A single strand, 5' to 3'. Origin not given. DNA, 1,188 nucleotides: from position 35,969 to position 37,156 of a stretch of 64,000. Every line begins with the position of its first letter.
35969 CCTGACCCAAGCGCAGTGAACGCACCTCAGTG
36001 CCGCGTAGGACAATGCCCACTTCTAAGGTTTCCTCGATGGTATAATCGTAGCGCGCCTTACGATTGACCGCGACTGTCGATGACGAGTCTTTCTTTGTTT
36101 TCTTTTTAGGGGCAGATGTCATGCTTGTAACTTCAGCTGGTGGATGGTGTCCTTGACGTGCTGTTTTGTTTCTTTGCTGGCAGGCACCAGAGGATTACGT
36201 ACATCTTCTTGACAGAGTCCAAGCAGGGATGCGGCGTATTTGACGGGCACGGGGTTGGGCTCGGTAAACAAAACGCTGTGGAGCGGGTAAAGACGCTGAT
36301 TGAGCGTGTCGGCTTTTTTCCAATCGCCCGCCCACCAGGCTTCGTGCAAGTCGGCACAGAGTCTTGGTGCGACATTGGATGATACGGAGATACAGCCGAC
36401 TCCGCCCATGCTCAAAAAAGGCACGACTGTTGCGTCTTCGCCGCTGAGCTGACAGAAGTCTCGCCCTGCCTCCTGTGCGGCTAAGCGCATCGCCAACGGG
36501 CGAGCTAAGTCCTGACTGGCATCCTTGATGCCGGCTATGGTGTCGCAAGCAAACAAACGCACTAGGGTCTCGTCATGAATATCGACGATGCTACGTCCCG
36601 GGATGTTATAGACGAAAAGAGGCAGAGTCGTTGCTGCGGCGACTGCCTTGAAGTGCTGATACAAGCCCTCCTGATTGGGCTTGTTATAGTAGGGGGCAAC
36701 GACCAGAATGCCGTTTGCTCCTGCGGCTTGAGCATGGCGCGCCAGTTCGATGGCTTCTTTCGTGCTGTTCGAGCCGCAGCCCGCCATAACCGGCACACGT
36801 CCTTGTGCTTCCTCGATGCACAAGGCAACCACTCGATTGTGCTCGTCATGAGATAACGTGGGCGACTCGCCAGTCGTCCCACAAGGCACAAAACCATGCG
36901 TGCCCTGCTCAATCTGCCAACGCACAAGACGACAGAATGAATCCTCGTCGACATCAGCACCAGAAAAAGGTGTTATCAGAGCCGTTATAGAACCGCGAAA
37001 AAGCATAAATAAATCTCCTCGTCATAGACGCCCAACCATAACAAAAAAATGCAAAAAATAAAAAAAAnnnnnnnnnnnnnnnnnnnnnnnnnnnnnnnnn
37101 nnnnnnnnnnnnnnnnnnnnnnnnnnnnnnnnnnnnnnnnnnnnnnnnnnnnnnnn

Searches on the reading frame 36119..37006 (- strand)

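Call 36: search_protein_families(library=pfam, proteins=[window:36119-37006:-], max_evalue=0.00001)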
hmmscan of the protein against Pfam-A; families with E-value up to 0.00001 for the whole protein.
window:36119-37006:- (295 aa): 1 family
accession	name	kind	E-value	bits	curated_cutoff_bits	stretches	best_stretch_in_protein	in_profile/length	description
PF00701.28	DHDPS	-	1.3e-92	310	22.1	1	3-290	2-288/289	Dihydrodipicolinate synthetase family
